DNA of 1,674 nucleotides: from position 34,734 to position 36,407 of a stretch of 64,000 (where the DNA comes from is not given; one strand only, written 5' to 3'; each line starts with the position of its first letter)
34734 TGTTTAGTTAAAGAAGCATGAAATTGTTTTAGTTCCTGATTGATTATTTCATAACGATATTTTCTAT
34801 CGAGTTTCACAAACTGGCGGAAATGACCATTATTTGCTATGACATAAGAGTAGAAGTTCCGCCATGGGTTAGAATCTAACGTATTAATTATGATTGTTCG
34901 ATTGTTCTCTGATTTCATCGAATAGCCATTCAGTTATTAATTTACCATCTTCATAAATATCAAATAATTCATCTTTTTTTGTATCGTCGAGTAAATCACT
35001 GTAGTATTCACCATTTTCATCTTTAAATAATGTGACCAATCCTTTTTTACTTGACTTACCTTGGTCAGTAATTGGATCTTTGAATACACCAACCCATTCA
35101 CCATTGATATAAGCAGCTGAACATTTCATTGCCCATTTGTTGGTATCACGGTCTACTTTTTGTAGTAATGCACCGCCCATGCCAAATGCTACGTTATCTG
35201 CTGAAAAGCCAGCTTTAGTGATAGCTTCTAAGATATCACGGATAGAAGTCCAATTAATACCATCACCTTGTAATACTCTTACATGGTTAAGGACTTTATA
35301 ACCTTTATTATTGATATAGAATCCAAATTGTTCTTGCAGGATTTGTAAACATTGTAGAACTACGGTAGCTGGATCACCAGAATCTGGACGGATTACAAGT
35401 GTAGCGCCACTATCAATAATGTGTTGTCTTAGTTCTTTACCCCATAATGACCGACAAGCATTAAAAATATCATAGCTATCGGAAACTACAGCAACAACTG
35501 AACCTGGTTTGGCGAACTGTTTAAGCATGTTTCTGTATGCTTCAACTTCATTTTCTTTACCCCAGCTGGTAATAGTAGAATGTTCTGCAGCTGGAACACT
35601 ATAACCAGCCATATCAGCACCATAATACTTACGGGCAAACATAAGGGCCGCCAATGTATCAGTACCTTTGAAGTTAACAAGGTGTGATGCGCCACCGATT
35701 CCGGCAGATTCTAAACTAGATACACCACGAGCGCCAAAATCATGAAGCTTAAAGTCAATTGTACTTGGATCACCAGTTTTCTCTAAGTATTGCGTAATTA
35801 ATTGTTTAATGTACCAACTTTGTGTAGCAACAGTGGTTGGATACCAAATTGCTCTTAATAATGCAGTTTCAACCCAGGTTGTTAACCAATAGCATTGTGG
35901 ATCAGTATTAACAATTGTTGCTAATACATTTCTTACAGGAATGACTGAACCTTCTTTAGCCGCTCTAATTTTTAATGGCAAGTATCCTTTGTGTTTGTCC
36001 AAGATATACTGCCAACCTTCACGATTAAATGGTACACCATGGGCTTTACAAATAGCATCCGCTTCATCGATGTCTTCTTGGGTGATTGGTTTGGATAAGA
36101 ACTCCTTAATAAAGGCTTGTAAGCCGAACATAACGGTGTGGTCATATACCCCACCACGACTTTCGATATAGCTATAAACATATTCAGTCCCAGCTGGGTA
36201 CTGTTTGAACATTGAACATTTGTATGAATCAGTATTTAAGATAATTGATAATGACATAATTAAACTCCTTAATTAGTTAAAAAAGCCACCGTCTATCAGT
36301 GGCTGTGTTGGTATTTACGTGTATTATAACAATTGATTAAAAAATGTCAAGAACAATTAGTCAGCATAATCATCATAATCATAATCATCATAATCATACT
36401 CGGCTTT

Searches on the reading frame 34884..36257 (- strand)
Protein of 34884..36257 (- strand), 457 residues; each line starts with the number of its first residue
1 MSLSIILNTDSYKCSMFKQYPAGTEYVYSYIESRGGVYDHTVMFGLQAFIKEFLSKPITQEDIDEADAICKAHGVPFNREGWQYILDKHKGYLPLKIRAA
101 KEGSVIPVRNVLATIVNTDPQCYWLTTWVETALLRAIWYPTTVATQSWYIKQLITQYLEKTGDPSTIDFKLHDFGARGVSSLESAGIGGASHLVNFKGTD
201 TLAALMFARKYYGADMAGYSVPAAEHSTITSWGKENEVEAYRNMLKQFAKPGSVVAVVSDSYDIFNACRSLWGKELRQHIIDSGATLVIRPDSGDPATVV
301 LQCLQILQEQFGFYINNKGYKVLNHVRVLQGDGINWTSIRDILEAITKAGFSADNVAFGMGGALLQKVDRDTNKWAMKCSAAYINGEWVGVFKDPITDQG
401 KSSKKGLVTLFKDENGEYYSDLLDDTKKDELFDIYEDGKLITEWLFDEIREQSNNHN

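Call 4: search_protein_families(library=pfam, proteins=[window:34884-36257:-])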
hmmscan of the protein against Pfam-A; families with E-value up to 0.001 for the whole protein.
window:34884-36257:- (457 aa): 2 families
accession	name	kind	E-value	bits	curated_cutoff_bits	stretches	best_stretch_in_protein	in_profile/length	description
PF04095.22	NAPRTase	-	8.1e-63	212.8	20.8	1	169-415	1-222/239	Nicotinate phosphoribosyltransferase (NAPRTase) family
PF18127.6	NAMPT_N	-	8.3e-30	103.4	25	1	4-97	1-98/98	Nicotinamide phosphoribosyltransferase, N-terminal domain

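Call 5: search_protein_families(library=ncbifam, proteins=[window:34884-36257:-])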
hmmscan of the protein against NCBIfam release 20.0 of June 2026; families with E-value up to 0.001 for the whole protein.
window:34884-36257:- (457 aa): 5 families
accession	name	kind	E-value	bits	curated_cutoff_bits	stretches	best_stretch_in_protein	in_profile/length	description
NF006629.0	PRK09198.1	equivalog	2.5e-201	669.4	405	1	2-455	4-463/465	nicotinate phosphoribosyltransferase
NF006696.0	PRK09243.1-3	equivalog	5.8e-08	31.8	503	1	96-309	99-281/451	nicotinate phosphoribosyltransferase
NF006694.0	PRK09243.1-1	equivalog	1e-06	27.7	663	1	4-309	6-278/485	nicotinate phosphoribosyltransferase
NF006695.0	PRK09243.1-2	equivalog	1.3e-06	27.4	469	1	39-310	45-280/480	nicotinate phosphoribosyltransferase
TIGR01513.1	NAPRTase_put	equivalog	1.7e-06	27.2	297.4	1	95-381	87-327/452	nicotinate phosphoribosyltransferase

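Call 7: search_dna_similar(query=window:34884-36257:-, collection=phages, mode=protein, max_rows=30)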
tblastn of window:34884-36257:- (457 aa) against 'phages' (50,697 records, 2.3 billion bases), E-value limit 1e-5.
Records with a match: 2020; places in all: 2051; records where one place covers at least 80% of the query: 1865.
Best place of each record, by identity: 60-80% 2; <60% 2018.
By first word of the organism name: Vibrio 230; Klebsiella 200; Pseudomonas 198; Staphylococcus 198; Escherichia 189; Salmonella 128; Mycobacterium 104; Aeromonas 97; Bacillus 84; Listeria 55; and 68 more.
By host as written in the record: - 253; Klebsiella pneumoniae 93; Staphylococcus aureus 82; Mycobacterium smegmatis mc2 155 65; Pseudomonas aeruginosa 55; Escherichia coli 51; Listeria monocytogenes 44; Vibrio harveyi BAA-1116 36; and 507 more.
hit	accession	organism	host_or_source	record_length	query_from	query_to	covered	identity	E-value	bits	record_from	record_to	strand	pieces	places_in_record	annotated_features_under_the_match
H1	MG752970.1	Ralstonia phage RsoM2USA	Ralstonia solanacearum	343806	4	454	99%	59.5%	0e+0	576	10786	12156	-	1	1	hypothetical protein (x2)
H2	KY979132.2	Acidovorax phage ACP17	Acidovorax citrulli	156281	4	450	98%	58.4%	2e-168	531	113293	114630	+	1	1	nicotinamide phosphoribosyltransferase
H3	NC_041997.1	Acidovorax phage ACP17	Acidovorax citrulli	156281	4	450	98%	58.4%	2e-168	531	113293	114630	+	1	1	nicotinamide phosphoribosyl transferase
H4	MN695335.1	Synechococcus phage B23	Synechoccus sp.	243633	1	424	93%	61.4%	3e-179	561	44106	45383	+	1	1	nicotinamide phosphoribosyltransferase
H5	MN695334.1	Synechococcus phage B3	Synechoccus sp.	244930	1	424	93%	61.4%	3e-179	561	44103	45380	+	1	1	nicotinamide phosphoribosyltransferase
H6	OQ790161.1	Xanthomonas phage RTH11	Xanthomonas sp.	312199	6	453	98%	57.5%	2e-176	553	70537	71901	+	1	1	nicotinate phosphoribosyltransferase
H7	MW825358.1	Xanthomonas phage vB_XciM_LucasX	Xanthomonas citri 306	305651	4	454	99%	57.0%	9e-174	546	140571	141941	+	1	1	nicotinamide phosphoribosyltransferase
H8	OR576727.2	Myxococcus phage Mx1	Myxococcus sp.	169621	4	455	99%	55.8%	6e-163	514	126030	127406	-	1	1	nicotinamide phosphoribosyltransferase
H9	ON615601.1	Synechococcus phage BUCT-ZZ01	Synechococcus elongatus PCC 7942 = ...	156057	1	453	99%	52.7%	2e-149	476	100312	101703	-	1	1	nicotinamide phosphoribosyltransferase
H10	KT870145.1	Roseobacter phage DSS3P8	Ruegeria pomeroyi DSS-3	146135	2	443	97%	53.3%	1e-147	470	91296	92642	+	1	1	nicotinamide phosphoribosyltransferase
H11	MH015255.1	Ruegeria phage vB_RpoS-V10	Ruegeria pomeroyi DSS-3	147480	2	443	97%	53.3%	2e-147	470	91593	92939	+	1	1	nicotinate phosphoribosyltransferase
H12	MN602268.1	Bacteriophage DSS3_MAL1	-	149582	3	453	99%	51.4%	3e-145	464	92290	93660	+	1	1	putative nicotinate phosphoribosyltransferase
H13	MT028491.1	Ochrobactrum phage vB_OspM_OC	Ochrobactrum sp. POC9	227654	10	454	97%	52.0%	2e-140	450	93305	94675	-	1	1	nicotinate phosphoribosyltransferase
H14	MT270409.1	Phaeobacter phage MD18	Phaeobacter inhibens DSM 17395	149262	3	453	99%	51.0%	3e-143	458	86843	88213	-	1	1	nicotinamide phosphoribosyltransferase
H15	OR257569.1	Ruegeria phage RpAliso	Ruegeria pomeroyi DSS-3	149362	3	453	99%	50.2%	6e-142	454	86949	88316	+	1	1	nicotinamide phosphoribosyltransferase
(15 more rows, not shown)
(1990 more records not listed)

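Call 20: search_solved_structures(query=window:34884-36257:-, show_alignments=2, max_evalue=0.00001)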
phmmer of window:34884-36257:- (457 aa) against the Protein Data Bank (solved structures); distinct sequences matched with E-value up to 0.00001: 32.
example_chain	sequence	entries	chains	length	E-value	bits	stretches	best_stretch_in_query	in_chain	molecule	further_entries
7yqo_A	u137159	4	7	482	1.7e-185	620.1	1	5-452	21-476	Pre-B cell enhancing factor related protein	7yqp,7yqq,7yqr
8igz_A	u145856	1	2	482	1e-182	610.9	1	5-452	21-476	Pre-B cell enhancing factor related protein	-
6tac_A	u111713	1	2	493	1.4e-136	458.8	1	3-453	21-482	Nicotinamide phosphoribosyltransferase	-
3dgr_A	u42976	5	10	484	2.5e-132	444.8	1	3-453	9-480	Nicotinamide phosphoribosyltransferase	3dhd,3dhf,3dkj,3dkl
2gvg_A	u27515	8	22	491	2.5e-132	444.8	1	3-453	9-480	Nicotinamide phosphoribosyltransferase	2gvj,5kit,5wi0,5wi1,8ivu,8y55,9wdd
7ppe_A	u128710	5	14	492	2.5e-132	444.8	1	3-453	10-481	Nicotinamide phosphoribosyltransferase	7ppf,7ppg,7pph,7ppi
5lx3_A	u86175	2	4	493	2.6e-132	444.8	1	3-453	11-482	Nicotinamide phosphoribosyltransferase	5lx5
7enq_A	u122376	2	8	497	2.6e-132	444.7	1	3-453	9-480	Nicotinamide phosphoribosyltransferase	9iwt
5nsd_A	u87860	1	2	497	2.6e-132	444.7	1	3-453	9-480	Nicotinamide phosphoribosyltransferase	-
5upe_A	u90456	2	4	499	2.7e-132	444.7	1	3-453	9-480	Nicotinamide phosphoribosyltransferase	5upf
8dsc_A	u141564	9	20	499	2.7e-132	444.7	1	3-453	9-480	Nicotinamide phosphoribosyltransferase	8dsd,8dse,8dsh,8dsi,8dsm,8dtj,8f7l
2e5b_A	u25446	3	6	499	2.7e-132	444.7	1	3-453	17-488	Nicotinamide phosphoribosyltransferase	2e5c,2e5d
6peb_A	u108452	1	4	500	2.7e-132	444.7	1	3-453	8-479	Nicotinamide phosphoribosyltransferase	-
4jnm_A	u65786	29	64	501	2.7e-132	444.7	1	3-453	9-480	Nicotinamide phosphoribosyltransferase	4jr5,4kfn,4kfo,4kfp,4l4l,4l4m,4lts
6e68_A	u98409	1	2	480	2.8e-132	444.7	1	4-453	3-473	Nicotinamide phosphoribosyltransferase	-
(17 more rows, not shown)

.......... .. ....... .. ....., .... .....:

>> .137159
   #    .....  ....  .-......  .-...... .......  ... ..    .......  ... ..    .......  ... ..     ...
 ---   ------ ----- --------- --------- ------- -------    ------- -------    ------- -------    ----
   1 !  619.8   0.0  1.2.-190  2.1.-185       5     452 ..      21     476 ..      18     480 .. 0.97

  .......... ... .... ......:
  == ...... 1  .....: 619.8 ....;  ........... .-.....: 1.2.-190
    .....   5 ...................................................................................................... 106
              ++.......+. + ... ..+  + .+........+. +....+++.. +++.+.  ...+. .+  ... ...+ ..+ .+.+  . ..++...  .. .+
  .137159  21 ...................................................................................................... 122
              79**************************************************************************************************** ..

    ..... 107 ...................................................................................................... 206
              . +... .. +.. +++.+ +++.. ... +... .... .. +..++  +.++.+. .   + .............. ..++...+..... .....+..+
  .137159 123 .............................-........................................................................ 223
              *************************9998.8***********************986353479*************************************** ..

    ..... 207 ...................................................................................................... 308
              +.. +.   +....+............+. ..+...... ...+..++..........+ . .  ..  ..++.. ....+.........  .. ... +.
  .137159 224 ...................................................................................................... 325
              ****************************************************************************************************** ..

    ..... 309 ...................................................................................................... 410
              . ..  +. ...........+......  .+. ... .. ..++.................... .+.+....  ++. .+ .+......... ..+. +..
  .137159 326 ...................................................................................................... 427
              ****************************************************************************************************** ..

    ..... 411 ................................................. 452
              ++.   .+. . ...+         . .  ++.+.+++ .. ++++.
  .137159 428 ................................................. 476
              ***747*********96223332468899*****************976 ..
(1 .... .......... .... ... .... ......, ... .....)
